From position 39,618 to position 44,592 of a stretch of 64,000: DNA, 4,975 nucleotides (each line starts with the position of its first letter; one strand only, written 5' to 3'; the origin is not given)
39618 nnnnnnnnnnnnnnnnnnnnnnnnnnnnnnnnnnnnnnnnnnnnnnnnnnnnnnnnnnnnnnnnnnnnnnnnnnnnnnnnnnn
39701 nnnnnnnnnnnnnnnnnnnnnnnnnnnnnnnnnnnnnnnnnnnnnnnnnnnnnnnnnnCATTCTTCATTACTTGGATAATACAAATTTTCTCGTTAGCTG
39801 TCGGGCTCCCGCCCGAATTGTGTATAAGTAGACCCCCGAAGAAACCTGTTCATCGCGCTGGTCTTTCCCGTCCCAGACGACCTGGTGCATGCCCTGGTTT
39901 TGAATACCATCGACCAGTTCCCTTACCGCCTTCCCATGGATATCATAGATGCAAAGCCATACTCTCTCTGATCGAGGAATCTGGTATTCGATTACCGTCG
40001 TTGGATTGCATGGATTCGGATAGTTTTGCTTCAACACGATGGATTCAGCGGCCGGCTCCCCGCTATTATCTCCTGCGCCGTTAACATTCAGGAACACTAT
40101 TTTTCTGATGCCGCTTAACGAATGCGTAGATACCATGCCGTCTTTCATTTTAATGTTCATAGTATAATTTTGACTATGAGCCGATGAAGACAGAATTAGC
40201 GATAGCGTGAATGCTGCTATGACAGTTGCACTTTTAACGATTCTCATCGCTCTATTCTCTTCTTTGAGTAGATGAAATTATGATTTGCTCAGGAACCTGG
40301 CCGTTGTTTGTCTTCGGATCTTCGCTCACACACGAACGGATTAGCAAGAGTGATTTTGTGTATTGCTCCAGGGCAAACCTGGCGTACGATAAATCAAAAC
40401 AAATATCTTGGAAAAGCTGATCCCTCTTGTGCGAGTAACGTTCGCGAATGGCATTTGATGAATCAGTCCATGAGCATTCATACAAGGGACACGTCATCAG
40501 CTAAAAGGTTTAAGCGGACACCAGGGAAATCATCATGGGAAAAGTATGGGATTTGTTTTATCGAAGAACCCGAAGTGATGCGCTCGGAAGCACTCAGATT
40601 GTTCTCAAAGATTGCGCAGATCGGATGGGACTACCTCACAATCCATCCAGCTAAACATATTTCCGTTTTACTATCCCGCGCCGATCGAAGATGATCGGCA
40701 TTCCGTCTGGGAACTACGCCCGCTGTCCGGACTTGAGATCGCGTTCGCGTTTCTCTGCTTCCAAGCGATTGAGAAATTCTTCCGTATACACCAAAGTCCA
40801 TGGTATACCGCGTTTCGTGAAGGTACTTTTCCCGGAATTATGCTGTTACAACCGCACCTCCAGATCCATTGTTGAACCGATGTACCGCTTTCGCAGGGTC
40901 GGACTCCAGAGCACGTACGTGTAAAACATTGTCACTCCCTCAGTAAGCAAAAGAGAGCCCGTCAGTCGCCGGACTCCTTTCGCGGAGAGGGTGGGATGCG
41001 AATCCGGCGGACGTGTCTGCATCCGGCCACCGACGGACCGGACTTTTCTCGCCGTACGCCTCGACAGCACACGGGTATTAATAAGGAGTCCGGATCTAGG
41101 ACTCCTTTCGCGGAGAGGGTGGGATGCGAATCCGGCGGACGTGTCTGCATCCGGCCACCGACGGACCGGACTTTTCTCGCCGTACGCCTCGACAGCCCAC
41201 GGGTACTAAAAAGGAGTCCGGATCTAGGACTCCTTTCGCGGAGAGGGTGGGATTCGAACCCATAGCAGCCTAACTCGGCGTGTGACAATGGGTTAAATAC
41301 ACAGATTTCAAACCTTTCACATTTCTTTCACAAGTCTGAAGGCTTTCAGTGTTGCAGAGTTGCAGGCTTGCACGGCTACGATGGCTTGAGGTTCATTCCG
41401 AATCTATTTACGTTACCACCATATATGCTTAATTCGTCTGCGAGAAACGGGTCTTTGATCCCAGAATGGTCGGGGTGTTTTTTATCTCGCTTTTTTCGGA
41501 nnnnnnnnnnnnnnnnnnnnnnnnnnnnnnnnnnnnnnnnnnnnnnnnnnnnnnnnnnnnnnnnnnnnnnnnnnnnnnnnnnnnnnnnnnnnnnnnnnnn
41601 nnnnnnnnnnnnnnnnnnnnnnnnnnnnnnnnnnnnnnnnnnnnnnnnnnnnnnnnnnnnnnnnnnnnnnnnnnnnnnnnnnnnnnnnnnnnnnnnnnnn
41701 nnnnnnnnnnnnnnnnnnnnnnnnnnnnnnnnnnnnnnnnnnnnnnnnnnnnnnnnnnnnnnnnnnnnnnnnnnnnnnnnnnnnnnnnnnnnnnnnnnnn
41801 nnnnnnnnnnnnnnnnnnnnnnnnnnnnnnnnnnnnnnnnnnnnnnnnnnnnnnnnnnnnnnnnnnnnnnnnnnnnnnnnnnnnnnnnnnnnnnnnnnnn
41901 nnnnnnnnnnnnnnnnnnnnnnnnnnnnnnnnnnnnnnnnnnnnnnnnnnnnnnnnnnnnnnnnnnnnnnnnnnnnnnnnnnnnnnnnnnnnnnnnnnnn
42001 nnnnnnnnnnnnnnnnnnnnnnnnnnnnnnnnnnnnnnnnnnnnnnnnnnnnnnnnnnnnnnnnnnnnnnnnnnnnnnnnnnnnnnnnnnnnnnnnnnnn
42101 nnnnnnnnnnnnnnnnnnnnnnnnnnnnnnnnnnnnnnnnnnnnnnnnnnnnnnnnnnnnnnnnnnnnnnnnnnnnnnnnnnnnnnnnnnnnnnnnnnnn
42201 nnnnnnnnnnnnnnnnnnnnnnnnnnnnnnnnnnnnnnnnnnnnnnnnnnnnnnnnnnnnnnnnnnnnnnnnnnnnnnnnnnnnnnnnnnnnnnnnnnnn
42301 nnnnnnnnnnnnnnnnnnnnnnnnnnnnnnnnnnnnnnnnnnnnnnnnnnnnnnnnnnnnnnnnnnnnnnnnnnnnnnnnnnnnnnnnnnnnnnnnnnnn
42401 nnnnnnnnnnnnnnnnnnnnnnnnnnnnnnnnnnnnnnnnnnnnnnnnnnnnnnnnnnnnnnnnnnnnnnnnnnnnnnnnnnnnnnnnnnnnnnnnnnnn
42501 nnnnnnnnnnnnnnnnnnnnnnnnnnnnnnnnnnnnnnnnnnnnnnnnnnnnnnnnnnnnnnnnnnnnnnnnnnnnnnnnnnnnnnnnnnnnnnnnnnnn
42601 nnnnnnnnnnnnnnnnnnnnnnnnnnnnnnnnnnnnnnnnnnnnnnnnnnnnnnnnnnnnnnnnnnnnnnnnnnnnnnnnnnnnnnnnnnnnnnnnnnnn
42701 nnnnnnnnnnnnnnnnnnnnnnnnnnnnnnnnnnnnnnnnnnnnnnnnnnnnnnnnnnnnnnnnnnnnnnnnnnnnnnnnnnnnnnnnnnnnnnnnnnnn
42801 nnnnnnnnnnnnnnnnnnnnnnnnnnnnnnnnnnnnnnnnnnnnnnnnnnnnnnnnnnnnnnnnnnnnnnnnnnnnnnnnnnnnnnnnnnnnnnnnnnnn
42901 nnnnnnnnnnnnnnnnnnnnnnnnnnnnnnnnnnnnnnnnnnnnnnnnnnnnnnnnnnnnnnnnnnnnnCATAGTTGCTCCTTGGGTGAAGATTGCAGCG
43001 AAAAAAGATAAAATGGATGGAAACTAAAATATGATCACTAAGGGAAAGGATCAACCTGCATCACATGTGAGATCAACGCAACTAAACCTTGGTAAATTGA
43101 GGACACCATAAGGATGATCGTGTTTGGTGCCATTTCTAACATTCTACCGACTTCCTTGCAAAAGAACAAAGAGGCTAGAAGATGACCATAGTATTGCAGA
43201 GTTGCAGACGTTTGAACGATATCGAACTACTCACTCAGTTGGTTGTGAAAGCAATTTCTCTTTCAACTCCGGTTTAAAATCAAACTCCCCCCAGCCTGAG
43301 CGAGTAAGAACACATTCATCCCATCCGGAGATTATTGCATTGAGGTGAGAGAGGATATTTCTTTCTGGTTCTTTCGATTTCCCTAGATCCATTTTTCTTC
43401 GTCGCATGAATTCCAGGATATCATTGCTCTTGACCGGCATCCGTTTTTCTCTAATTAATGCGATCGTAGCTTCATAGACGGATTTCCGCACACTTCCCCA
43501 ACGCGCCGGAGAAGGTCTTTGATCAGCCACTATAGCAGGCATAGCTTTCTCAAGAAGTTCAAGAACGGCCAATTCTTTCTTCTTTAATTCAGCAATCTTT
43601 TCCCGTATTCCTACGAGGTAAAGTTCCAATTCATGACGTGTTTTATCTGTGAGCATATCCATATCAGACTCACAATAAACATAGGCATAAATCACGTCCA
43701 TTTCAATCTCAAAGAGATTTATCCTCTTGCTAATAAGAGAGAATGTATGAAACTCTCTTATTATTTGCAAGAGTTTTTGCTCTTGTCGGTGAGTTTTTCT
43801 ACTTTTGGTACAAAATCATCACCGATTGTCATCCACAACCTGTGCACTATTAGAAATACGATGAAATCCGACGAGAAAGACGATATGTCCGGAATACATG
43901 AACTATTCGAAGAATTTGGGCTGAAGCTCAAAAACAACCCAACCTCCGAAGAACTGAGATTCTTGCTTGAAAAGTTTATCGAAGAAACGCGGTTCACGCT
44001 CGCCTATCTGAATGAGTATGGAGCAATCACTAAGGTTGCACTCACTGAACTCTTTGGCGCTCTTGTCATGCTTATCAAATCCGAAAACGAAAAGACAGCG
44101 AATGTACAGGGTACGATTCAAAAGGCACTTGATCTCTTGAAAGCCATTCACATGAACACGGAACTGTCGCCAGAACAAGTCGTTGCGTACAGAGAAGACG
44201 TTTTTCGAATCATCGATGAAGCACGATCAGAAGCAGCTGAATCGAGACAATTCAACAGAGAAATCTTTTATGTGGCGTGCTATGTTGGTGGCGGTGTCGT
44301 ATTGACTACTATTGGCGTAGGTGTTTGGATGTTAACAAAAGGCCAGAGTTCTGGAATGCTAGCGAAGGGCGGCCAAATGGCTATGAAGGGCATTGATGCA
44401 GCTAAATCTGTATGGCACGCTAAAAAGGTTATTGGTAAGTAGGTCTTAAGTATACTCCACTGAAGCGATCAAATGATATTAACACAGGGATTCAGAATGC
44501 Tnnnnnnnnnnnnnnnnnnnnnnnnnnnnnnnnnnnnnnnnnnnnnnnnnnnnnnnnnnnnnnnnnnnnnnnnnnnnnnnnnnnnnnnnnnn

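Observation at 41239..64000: Att junction of a tRNA-Ser-integrated satellite-like element carrying defence and competition cargo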

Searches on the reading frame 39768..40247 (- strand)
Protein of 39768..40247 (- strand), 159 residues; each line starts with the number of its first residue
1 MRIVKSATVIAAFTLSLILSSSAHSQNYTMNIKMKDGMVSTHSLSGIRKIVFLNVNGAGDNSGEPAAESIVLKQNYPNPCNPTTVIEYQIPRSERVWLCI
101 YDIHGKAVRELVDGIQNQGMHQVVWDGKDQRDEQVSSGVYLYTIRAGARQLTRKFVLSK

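Call 15: search_protein_families(library=pfam, proteins=[window:39768-40247:-], max_evalue=0.001)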
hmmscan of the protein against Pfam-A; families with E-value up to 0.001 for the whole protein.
window:39768-40247:- (159 aa): 3 families
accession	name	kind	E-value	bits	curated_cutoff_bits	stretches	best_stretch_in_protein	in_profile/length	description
PF13860.13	FlgD_ig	-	1.4e-09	38.2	27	1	93-146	22-75/79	FlgD Ig-like domain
PF18962.6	Por_Secre_tail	-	9e-07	29.5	27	1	76-156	2-74/75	Secretion system C-terminal sorting domain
PF13585.12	CHU_C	-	0.00017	22.1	27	1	90-150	23-77/86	CHU_C Type IX secretion signal domain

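Call 89: find_encoding_contigs(protein=window:39768-40247:-, flank=10000, max_places=8)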
Protein window:39768-40247:- (159 aa): 3 contigs read that carry it; 3 places shown.
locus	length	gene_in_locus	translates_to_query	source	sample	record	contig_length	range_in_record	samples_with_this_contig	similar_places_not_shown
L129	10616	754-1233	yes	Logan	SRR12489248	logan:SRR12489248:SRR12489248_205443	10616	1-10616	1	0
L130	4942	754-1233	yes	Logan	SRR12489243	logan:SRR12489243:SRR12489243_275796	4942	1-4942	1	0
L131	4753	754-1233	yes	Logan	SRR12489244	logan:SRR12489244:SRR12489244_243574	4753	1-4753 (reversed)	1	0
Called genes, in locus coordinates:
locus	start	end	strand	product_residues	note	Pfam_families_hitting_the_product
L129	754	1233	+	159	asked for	PF18962:Por_Secre_tail, PF13860:FlgD_ig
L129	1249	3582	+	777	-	PF14262:Cthe_2159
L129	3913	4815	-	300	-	PF06719:AraC_N, PF00165:HTH_AraC (faint), PF12833:HTH_18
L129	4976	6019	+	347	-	PF00248:Aldo_ket_red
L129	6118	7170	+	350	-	PF08240:ADH_N, PF00107:ADH_zinc_N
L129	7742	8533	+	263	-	-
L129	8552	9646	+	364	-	PF07661:MORN_2 (faint)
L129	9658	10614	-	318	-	?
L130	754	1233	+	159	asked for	PF18962:Por_Secre_tail, PF13860:FlgD_ig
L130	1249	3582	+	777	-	PF14262:Cthe_2159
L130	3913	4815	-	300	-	PF06719:AraC_N, PF00165:HTH_AraC (faint), PF12833:HTH_18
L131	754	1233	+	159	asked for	PF18962:Por_Secre_tail, PF13860:FlgD_ig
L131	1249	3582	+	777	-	PF14262:Cthe_2159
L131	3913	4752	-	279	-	?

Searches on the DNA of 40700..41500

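Call 10: search_rna_families(source=window, start=40700, end=41500, threshold=evalue, max_evalue=10, show_alignments=4)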
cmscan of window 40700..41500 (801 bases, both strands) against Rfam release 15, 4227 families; matches with E-value up to 10: 3.
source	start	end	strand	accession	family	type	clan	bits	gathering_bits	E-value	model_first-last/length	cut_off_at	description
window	41239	41296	+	RF04351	Plastid-psbl-rps4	Cis-reg;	-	26.2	68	0.0039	1-53/53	no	Plastid-psbl-rps4 3UTR RNA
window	41205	41323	-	RF02435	SpF41_sRNA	Gene; sRNA;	-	17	52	8.8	1-105/105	no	Streptococcus sRNA SpF41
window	41256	41303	+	RF01108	BMV3_UPD-PK1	Cis-reg;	-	15.1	38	5.1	1-26/26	no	Pseudoknot of upstream pseudoknot domain (UPD) of the 3'UTR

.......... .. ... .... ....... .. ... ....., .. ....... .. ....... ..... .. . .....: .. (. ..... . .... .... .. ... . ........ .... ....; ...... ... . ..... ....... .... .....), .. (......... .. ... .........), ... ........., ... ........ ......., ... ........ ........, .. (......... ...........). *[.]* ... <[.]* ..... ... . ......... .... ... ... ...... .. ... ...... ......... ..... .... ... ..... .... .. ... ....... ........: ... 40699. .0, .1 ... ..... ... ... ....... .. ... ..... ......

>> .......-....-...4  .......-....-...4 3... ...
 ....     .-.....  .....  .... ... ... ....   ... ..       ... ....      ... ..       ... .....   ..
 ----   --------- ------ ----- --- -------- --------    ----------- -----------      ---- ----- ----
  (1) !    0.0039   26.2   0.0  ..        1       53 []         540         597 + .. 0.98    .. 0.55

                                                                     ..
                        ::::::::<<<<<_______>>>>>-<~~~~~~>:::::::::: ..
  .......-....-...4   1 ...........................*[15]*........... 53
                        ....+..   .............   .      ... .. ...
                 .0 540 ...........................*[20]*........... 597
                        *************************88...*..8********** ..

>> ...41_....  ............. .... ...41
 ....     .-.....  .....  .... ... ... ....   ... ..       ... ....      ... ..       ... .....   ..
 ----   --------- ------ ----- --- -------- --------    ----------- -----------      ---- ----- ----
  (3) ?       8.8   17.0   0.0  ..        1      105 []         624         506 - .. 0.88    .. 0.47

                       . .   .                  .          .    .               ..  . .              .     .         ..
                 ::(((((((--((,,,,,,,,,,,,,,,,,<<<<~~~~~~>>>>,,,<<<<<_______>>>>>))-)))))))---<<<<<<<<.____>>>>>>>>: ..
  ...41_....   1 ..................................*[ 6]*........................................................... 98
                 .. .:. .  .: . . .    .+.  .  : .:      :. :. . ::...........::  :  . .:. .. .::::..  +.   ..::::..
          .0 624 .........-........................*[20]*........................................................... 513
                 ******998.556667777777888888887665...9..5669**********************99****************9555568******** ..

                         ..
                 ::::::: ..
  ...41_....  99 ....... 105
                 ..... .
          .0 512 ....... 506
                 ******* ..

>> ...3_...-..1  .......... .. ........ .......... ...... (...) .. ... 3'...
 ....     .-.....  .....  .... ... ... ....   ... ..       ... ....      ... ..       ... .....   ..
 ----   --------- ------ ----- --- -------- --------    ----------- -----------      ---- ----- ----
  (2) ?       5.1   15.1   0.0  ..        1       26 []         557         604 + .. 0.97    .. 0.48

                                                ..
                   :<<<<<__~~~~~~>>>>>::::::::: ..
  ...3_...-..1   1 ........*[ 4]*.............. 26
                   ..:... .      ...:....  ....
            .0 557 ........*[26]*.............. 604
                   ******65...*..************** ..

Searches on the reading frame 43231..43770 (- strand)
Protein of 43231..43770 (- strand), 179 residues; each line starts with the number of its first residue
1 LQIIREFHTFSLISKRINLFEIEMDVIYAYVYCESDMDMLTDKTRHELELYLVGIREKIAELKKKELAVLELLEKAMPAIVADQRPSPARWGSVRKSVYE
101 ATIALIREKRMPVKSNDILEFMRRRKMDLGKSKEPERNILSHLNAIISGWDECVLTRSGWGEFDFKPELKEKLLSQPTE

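Call 7: search_protein_families(library=pfam, proteins=[window:43231-43770:-], max_evalue=0.01)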
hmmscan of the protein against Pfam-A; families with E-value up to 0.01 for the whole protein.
window:43231-43770:- (179 aa): 0 families

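Call 19: search_protein_families(library=phrogs, proteins=[window:43231-43770:-], max_evalue=0.01)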
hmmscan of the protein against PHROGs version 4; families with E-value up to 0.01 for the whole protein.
window:43231-43770:- (179 aa): 0 families

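Call 22: search_protein_families(library=padloc, proteins=[window:43231-43770:-], max_evalue=0.001)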
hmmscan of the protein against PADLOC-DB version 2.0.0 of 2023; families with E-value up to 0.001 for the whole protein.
window:43231-43770:- (179 aa): 0 families

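Call 91: search_protein_families(library=ncbifam, proteins=[window:43231-43701:-], max_evalue=0.01)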
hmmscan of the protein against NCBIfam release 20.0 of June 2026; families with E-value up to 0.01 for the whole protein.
window:43231-43701:- (156 aa): 0 families

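Call 92: search_protein_families(library=pfam, proteins=[window:43231-43701:-], max_evalue=0.001)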
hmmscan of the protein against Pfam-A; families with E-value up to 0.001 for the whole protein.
window:43231-43701:- (156 aa): 0 families

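Call 96: search_solved_structures(query=window:43231-43701:-, max_evalue=1)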
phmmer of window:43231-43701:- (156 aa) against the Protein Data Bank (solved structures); distinct sequences matched with E-value up to 1: 1.
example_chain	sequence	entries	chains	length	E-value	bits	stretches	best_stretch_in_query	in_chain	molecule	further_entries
4v7e_BP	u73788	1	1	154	0.23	14.7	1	7-68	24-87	40S ribosomal protein S19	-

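Call 106: predict_structure(protein=window:43231-43701:-)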
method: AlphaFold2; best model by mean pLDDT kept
length: 156 residues; sequences in the alignment: 1
mean_pLDDT: 50.3   pTM: 0.36
mean pLDDT of the five models: 50.3, 49.2, 46.9, 42.1, 39.1
residues with pLDDT >= 90: 0; 70-90: 5; 50-70: 78; < 50: 73
segments of 3 or more residues with pLDDT < 50: 1-10, 52-68, 87-90, 121-156
pLDDT, mean of each block of 10 residues (from residue 1): 42 57 58 55 51 41 42 62 56 64 66 55 40 35 40 34
secondary structure, 60 per line:
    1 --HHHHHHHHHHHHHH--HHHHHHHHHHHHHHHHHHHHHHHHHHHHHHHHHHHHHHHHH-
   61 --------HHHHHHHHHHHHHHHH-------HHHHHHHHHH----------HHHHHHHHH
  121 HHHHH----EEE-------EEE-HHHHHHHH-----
elements in order: H3-16 H19-59 H69-84 H92-101 H112-125 E130-132 E140-142 H144-151

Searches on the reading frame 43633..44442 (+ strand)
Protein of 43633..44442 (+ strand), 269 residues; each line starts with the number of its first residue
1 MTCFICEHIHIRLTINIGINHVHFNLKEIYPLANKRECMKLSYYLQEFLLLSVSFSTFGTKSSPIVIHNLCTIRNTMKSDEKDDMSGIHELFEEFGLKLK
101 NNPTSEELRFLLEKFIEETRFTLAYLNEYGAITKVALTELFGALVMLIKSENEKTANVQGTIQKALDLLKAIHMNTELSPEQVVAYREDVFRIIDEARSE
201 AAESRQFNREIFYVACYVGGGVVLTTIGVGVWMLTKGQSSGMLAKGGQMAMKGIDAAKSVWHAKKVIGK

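Call 7: search_protein_families(library=pfam, proteins=[window:43633-44442:+], max_evalue=0.01)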
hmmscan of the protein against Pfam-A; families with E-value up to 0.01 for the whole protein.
window:43633-44442:+ (269 aa): 0 families

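Call 19: search_protein_families(library=phrogs, proteins=[window:43633-44442:+], max_evalue=0.01)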
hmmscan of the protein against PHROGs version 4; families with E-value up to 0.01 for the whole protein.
window:43633-44442:+ (269 aa): 0 families

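Call 22: search_protein_families(library=padloc, proteins=[window:43633-44442:+], max_evalue=0.001)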
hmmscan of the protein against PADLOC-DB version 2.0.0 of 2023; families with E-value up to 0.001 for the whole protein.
window:43633-44442:+ (269 aa): 0 families

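Call 91: search_protein_families(library=ncbifam, proteins=[window:43747-44442:+], max_evalue=0.01)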
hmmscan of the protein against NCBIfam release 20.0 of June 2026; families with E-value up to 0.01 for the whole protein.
window:43747-44442:+ (231 aa): 0 families

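Call 97: search_solved_structures(query=window:43747-44442:+, max_evalue=1)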
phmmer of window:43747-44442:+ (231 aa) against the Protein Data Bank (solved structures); distinct sequences matched with E-value up to 1: 1.
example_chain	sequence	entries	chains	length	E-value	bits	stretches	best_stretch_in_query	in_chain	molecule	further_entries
6tgz_F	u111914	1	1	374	0.54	13.4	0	131-162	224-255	55 kDa immediate-early protein 1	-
